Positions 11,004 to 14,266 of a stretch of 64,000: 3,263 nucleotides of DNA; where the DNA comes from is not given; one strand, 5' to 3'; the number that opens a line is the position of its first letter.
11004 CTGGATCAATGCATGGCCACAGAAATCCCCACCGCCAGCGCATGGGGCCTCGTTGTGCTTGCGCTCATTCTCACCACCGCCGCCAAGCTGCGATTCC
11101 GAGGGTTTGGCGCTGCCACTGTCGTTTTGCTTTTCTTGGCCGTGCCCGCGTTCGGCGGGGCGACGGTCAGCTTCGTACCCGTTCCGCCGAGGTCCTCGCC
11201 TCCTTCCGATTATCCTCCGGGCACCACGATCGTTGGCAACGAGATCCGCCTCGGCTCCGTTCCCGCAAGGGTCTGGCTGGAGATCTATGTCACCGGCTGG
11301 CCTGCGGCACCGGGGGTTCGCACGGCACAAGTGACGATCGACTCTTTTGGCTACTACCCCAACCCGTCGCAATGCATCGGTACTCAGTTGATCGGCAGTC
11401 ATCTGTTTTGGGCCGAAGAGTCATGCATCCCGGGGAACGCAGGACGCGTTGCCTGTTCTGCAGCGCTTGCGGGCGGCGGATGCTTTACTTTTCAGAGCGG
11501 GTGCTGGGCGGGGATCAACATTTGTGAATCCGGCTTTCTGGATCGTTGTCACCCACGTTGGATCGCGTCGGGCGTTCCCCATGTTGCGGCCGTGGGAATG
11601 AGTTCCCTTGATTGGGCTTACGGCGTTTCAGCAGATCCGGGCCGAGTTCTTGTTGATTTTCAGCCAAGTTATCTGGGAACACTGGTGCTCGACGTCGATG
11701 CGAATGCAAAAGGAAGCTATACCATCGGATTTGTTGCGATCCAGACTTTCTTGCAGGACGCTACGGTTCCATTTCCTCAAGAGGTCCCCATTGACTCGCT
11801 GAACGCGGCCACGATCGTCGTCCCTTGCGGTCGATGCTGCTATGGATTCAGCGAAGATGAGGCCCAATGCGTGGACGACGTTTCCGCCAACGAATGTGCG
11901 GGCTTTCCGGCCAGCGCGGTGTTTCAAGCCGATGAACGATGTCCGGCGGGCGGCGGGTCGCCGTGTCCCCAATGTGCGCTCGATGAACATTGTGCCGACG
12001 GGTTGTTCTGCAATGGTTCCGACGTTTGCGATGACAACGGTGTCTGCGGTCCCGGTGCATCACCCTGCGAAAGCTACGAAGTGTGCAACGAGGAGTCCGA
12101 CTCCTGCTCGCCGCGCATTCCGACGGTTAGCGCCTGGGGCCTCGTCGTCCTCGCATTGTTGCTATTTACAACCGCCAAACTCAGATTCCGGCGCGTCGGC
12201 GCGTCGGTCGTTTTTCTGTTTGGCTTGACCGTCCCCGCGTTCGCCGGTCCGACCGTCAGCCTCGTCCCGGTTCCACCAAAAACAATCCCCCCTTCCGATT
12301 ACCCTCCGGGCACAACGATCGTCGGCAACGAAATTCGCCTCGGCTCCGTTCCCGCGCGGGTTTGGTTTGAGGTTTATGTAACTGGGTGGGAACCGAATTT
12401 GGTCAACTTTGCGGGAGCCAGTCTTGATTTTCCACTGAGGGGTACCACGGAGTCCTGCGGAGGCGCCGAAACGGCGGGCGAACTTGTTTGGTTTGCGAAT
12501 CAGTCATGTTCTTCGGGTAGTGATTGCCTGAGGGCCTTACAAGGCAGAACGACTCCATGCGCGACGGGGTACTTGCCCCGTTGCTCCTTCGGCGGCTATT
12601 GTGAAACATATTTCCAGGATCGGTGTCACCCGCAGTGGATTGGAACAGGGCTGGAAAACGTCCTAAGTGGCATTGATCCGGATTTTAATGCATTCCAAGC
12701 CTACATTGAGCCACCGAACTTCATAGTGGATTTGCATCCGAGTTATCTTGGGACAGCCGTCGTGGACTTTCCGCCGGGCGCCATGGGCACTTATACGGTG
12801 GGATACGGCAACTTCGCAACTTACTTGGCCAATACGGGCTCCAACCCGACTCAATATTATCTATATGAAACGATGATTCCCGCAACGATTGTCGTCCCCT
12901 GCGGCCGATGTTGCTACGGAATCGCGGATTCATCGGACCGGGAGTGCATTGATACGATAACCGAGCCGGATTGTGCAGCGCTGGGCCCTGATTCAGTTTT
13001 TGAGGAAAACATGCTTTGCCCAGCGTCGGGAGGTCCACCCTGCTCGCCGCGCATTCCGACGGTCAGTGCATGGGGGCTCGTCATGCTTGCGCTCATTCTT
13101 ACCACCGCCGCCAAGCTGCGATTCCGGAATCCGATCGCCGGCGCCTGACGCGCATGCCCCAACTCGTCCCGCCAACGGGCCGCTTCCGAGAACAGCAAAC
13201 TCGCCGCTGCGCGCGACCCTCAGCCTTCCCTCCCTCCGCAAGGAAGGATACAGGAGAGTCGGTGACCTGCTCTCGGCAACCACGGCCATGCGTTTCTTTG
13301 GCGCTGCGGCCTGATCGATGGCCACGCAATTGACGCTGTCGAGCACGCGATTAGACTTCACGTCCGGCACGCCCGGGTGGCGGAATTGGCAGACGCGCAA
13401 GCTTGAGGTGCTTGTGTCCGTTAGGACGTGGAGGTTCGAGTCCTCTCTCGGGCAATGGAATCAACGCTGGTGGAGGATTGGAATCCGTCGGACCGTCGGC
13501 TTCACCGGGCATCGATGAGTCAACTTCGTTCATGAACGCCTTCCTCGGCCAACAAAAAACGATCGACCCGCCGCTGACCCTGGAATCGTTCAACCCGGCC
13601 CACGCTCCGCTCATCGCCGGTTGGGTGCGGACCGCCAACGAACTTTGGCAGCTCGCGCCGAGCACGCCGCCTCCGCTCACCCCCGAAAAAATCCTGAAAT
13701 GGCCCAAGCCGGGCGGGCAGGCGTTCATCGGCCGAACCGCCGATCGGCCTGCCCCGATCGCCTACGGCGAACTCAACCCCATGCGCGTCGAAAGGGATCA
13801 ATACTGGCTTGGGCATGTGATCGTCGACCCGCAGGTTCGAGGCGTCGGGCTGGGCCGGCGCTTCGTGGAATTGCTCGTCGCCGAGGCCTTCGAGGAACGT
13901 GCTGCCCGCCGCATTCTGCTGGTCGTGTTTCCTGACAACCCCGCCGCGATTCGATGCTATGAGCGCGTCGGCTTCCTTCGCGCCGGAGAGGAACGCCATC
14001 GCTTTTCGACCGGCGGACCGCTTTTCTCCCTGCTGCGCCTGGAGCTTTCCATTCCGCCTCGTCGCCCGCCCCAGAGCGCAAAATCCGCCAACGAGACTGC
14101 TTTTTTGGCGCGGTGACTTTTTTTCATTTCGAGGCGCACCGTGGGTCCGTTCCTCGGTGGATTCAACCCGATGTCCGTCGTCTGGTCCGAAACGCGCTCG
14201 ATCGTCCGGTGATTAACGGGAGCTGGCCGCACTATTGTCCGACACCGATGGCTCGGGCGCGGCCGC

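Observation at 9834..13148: One ORF encodes three complete secretion-precursor units in frame, each ending in an IPTL-CTERM-like sorting tail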

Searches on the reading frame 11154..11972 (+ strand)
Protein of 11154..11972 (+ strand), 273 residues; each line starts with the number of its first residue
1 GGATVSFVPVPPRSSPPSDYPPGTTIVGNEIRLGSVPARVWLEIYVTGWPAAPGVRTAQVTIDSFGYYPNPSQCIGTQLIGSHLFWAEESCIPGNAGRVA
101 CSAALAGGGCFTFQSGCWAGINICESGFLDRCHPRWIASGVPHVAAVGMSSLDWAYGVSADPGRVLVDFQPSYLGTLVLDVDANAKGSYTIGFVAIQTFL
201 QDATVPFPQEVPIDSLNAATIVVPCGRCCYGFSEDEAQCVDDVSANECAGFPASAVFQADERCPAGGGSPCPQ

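Call 28: search_protein_representatives(alignment_id=A2)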
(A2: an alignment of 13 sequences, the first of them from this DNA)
Query: 13 sequences, 273 profile positions. Proteins with E-value up to 0.001 (for the whole library): 664; up to 1e-10: 433; up to 1e-30: 87. The best 150 are listed.
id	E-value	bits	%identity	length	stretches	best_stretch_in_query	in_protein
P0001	0.0e+00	1040.2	-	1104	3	1-272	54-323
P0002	4.8e-211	714.7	-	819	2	2-272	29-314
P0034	6.1e-126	435.6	-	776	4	1-272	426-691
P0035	2.8e-105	367.9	-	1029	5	1-272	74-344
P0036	9.4e-97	339.9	-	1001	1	1-272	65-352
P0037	1.9e-91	322.5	-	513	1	1-272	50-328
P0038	3.5e-90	318.3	-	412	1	2-272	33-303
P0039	2.9e-88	312.0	-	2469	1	1-266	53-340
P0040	2.3e-83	296.0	-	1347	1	7-264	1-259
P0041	2.5e-80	286.0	-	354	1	2-271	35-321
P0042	3.1e-78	279.2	-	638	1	1-270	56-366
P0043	3.6e-78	278.9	-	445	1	1-272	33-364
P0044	7.0e-76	271.4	-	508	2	82-271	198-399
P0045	1.8e-74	266.8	-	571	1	1-269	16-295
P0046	7.1e-73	261.6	-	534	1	4-226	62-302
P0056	9.9e-51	188.9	-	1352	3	3-248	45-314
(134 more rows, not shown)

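Call 30: predict_structure(alignment_id=A2)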
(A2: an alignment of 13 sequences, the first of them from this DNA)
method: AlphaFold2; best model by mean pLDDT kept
length: 273 residues; sequences in the alignment: 13
mean_pLDDT: 77.8   pTM: 0.80
mean pLDDT of the five models: 77.8, 73.8, 72.8, 72.0, 65.8
residues with pLDDT >= 90: 48; 70-90: 152; 50-70: 65; < 50: 8
segments of 3 or more residues with pLDDT < 50: 139-142
pLDDT, mean of each block of 10 residues (from residue 1): 89 84 91 91 87 77 79 61 79 79 74 68 82 65 52 71 66 87 88 89 67 92 87 73 84 81 63 55
secondary structure, 60 per line:
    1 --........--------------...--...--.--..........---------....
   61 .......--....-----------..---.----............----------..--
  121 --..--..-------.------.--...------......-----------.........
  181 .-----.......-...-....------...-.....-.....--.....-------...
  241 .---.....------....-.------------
elements in order: E3-10 E25-27 E30-32 E38-47 E57-63 H64-67 H95-106 E146-148 E155-160 E172-181 E187-193 E199-202 E209-211 E213-217 E219-223 E226-230 E238-241 H245-249 E256-259

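Call 35: find_encoding_contigs(protein=P0056, flank=10000, max_places=4)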
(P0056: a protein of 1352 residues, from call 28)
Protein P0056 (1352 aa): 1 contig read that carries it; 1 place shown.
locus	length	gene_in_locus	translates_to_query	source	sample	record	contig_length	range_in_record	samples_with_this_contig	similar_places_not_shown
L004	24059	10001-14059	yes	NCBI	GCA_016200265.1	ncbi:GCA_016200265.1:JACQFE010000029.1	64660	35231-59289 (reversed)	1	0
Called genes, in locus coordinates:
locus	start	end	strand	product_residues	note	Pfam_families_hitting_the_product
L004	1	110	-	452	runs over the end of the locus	PF03972:MmgE_PrpD_N, PF19305:MmgE_PrpD_C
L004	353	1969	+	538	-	PF00389:2-Hacid_dh, PF02826:2-Hacid_dh_C, PF19304:PGDH_inter, PF01842:ACT (weak)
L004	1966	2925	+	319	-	PF00480:ROK, PF01869:BcrAD_BadFG (faint)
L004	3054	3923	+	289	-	PF07228:SpoIIE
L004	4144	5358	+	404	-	PF20510:HgmA_N (weak)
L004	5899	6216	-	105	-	-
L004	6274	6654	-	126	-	PF00903:Glyoxalase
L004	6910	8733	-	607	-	PF13522:GATase_6, PF13537:GATase_7, PF01380:SIS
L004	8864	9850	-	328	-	PF04055:Radical_SAM, PF06463:Mob_synth_C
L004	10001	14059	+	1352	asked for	-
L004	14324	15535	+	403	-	PF07994:NAD_binding_5, PF01658:Inos-1-P_synth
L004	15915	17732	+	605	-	PF06762:LMF1, PF25179:LMF1_C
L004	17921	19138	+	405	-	PF12704:MacB_PCD, PF02687:FtsX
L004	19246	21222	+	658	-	-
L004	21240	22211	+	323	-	PF00583:Acetyltransf_1, PF13508:Acetyltransf_7 (weak)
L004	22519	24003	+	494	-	PF11638:DnaA_N, PF00308:Bac_DnaA, PF00004:AAA (weak), PF08299:Bac_DnaA_C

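Call 47: search_protein_families(library=ncbifam, max_evalue=1, proteins=[P0056, P0038])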
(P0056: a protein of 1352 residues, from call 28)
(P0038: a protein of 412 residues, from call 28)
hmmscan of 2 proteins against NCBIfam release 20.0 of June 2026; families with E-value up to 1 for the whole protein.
P0056 (1352 aa): 5 families
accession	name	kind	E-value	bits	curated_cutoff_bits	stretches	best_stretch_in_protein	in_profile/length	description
NF033207.2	midcut_by_XrtH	subfamily_domain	7.2e-12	45.7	45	2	457-504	35-84/175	midcut-by-XrtH protein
TIGR04174.1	IPTL_CTERM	subfamily_domain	1.2e-07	31.9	20.5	3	459-478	1-20/27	IPTL-CTERM sorting domain-containing protein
TIGR00966.2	transloc_SecF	equivalog_domain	0.14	11.6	160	0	463-495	126-158/279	protein translocase subunit SecF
NF058582.1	Microco_LAVTG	domain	0.15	12.2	27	0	1323-1337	10-24/34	LAVTG motif-containing sortase-dependent surface protein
TIGR04131.1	Bac_Flav_CTERM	domain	0.2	11.8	35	0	519-576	4-61/85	T9SS type B sorting domain-containing protein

P0038 (412 aa): 2 families
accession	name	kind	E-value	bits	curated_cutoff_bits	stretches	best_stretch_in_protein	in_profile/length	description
NF033207.2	midcut_by_XrtH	subfamily_domain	0.00038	20.6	45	1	379-408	34-63/175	midcut-by-XrtH protein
TIGR04174.1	IPTL_CTERM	subfamily_domain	0.047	14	20.5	1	382-398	1-17/27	IPTL-CTERM sorting domain-containing protein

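Call 48: find_related_loci(query=A2, collection=genome_contigs, flank=7000)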
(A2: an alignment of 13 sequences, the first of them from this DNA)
Query A2 (273 aa) in genome_contigs; peptide patterns used: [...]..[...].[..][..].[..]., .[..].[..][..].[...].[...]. (x = any residue, [..] = any of these).
37 stretches matched a pattern; 13 encode a relative of the query (tblastn E <= 1e-3); 13 distinct loci.
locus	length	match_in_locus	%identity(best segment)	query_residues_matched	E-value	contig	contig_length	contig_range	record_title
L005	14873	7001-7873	45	3-272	2e-62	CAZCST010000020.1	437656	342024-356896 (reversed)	MAG TPA_asm: uncultured Phycisphaera sp. isolate binchicken_co200_315 genome assembly, contig: k141_1180829, whole genom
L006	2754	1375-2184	45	1-272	7e-61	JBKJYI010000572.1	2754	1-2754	MAG: Phycisphaerae bacterium isolate swi_bin.202 k127_6141723, whole genome shotgun sequence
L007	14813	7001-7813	42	18-273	2e-52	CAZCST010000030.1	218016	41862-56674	MAG TPA_asm: uncultured Phycisphaera sp. isolate binchicken_co200_315 genome assembly, contig: k141_1162899, whole genom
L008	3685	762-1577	37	2-263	2e-48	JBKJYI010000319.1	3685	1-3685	MAG: Phycisphaerae bacterium isolate swi_bin.202 k127_6716641, whole genome shotgun sequence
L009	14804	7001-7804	36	3-254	1e-40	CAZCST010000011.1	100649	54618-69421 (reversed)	MAG TPA_asm: uncultured Phycisphaera sp. isolate binchicken_co200_315 genome assembly, contig: k141_864721, whole genome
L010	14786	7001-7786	35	5-225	2e-35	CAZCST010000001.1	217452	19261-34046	MAG TPA_asm: uncultured Phycisphaera sp. isolate binchicken_co200_315 genome assembly, contig: k141_1256148, whole genom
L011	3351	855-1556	31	3-241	5e-19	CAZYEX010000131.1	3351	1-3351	MAG TPA_asm: uncultured Phycisphaera sp. isolate binchicken_co165_75 genome assembly, contig: k141_395183, whole genome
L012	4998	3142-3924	28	2-267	3e-16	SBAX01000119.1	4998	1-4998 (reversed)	MAG: Phycisphaera mikurensis isolate Bin_18_1 Hy_contig8899, whole genome shotgun sequence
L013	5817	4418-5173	28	3-267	4e-15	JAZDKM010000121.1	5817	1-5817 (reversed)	MAG: Planctomycetota bacterium isolate MEGAHIT-group-0.533 k141_3401834, whole genome shotgun sequence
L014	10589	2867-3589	27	2-250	3e-14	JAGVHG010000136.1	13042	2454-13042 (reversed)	MAG: Phycisphaerae bacterium isolate DeMMO2_2 c_000000064575, whole genome shotgun sequence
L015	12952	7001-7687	28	3-212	5e-12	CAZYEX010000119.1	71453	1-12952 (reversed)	MAG TPA_asm: uncultured Phycisphaera sp. isolate binchicken_co165_75 genome assembly, contig: k141_1756126, whole genome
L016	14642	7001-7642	25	13-224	1e-10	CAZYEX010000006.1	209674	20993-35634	MAG TPA_asm: uncultured Phycisphaera sp. isolate binchicken_co165_75 genome assembly, contig: k141_1135502, whole genome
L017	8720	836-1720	32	3-248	3e-8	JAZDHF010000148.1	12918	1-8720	MAG: Planctomycetota bacterium isolate MEGAHIT-group-0.304 k141_12082534, whole genome shotgun sequence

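Call 59: search_protein_families(library=pfam, max_evalue=0.01, proteins=[L017:4481-5707:-, L004:15756-17729:+])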
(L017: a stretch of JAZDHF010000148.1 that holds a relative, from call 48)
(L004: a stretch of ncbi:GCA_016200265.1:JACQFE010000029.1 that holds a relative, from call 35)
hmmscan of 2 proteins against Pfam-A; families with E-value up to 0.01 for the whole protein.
L017:4481-5707:- (409 aa): 4 families
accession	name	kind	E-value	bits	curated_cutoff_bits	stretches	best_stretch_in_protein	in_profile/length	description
PF00033.24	Cytochrome_B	-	1.5e-56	191.6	27.2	1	47-232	4-188/189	Cytochrome b/b6/petB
PF13631.11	Cytochrom_B_N_2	-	2.9e-46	157.9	27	1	115-287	2-169/169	Cytochrome b(N-terminal)/b6/petB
PF00032.22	Cytochrom_B_C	-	7.4e-20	71.5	20.7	1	287-380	1-91/102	Cytochrome b(C-terminal)/b6/petD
PF14358.11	DUF4405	-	9.3e-05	23.3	26.7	1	63-124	6-62/66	Domain of unknown function (DUF4405)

L004:15756-17729:+ (658 aa): 2 families
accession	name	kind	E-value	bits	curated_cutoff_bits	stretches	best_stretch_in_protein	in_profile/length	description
PF06762.20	LMF1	-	5.4e-56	189.6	27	1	257-416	2-161/163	Lipase maturation factor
PF25179.1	LMF1_C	-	7.3e-52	175.5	34.2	1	518-652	2-139/139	Lipase maturation factor C-terminal domain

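Call 67: search_protein_families(library=pfam, max_evalue=0.01, proteins=[P0038, P0056])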
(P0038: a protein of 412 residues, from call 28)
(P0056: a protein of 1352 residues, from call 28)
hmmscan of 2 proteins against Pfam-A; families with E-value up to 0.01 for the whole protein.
P0038 (412 aa): 1 family
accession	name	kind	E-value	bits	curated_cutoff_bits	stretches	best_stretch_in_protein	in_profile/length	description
PF18203.6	IPTL-CTERM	-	0.0027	17.9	20.8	1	382-399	3-20/28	IPTL-CTERM motif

P0056 (1352 aa): 1 family
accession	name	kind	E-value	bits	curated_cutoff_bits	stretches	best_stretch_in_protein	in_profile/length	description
PF18203.6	IPTL-CTERM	-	2.7e-07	30.7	20.8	1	458-478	2-22/28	IPTL-CTERM motif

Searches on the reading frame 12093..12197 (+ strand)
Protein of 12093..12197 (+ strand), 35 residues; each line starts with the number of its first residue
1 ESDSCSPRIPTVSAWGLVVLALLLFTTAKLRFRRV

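Call 6: search_protein_families(library=ncbifam, max_evalue=10, proteins=[window:12093-12197:+])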
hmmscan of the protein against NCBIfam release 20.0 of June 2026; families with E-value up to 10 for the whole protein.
window:12093-12197:+ (35 aa): 3 families
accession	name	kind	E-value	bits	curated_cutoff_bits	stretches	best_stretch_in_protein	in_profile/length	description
TIGR04174.1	IPTL_CTERM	subfamily_domain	6e-06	26.4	20.5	1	9-34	1-26/27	IPTL-CTERM sorting domain-containing protein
NF033207.2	midcut_by_XrtH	subfamily_domain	0.00017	21.7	45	1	8-34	36-62/175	midcut-by-XrtH protein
TIGR04513.1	VPAMP_CTERM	subfamily_domain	0.03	14.3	32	1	13-29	5-22/28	VPAMP-CTERM sorting domain-containing protein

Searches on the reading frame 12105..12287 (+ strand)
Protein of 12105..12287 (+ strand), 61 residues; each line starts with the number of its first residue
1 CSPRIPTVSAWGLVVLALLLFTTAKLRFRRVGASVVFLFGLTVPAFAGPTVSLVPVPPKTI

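Call 61: search_protein_families(library=ncbifam, max_evalue=10, proteins=[window:12105-12287:+])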
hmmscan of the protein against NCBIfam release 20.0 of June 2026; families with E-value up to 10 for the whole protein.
seq(61 aa): 2 families
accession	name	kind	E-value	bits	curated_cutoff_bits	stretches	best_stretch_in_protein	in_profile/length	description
TIGR04174.1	IPTL_CTERM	subfamily_domain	1.5e-05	25.2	20.5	1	5-24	1-20/27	IPTL-CTERM sorting domain-containing protein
NF033207.2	midcut_by_XrtH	subfamily_domain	0.00014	22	45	1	5-42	37-75/175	midcut-by-XrtH protein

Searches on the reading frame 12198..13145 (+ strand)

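Call 5: search_protein_families(library=pfam, max_evalue=10, proteins=[window:12198-13145:+])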
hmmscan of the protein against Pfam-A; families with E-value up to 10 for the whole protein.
window:12198-13145:+ (316 aa): 1 family
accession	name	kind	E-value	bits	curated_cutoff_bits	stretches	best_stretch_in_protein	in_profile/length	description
PF18203.6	IPTL-CTERM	-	0.0051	17.1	20.8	1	286-301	3-18/28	IPTL-CTERM motif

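Call 6: search_protein_families(library=ncbifam, max_evalue=10, proteins=[window:12198-13145:+])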
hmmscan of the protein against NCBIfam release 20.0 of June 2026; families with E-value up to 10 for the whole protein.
window:12198-13145:+ (316 aa): 2 families
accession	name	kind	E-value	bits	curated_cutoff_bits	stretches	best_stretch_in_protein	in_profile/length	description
TIGR04174.1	IPTL_CTERM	subfamily_domain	0.0011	19.3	20.5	1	286-301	1-16/27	IPTL-CTERM sorting domain-containing protein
NF033207.2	midcut_by_XrtH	subfamily_domain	0.0077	16.3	45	1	283-310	34-61/175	midcut-by-XrtH protein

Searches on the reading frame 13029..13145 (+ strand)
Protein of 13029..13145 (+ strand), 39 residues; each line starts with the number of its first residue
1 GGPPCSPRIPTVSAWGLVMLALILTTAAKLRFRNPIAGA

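Call 6: search_protein_families(library=ncbifam, max_evalue=10, proteins=[window:13029-13145:+])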
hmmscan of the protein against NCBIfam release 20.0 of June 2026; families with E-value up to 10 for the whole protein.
window:13029-13145:+ (39 aa): 2 families
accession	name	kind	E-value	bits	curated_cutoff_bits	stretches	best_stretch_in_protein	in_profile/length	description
TIGR04174.1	IPTL_CTERM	subfamily_domain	5e-05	23.5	20.5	1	9-24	1-16/27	IPTL-CTERM sorting domain-containing protein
NF033207.2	midcut_by_XrtH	subfamily_domain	0.00015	21.9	45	1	6-34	34-62/175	midcut-by-XrtH protein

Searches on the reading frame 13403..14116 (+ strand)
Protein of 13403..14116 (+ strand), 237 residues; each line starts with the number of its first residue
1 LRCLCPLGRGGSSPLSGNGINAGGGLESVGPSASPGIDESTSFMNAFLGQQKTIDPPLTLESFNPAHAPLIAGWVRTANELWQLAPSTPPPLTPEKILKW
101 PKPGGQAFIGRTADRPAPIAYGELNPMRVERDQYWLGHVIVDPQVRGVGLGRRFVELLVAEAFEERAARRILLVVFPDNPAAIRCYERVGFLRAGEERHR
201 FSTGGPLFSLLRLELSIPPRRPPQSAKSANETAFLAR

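Call 10: search_protein_families(library=pfam, max_evalue=0.001, proteins=[window:13403-14116:+])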
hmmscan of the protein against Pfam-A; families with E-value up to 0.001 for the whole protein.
window:13403-14116:+ (237 aa): 6 families
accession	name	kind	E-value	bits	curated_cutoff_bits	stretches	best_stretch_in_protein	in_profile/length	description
PF00583.31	Acetyltransf_1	-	7.1e-15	55.7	20.7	1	80-191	7-116/116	Acetyltransferase (GNAT) family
PF13302.13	Acetyltransf_3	-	1.2e-08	36.1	25.4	1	58-191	2-137/138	Acetyltransferase (GNAT) domain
PF08445.16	FR47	-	9.9e-08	32.3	22.1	1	127-194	15-80/86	FR47-like protein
PF13508.13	Acetyltransf_7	-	5.5e-07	30.3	27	1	130-191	26-82/84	Acetyltransferase (GNAT) domain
PF13673.13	Acetyltransf_10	-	4.2e-06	27.2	23.6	1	129-199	48-115/128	Acetyltransferase (GNAT) domain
PF13523.12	Acetyltransf_8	-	6.7e-05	23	27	1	138-196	83-142/145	Acetyltransferase (GNAT) domain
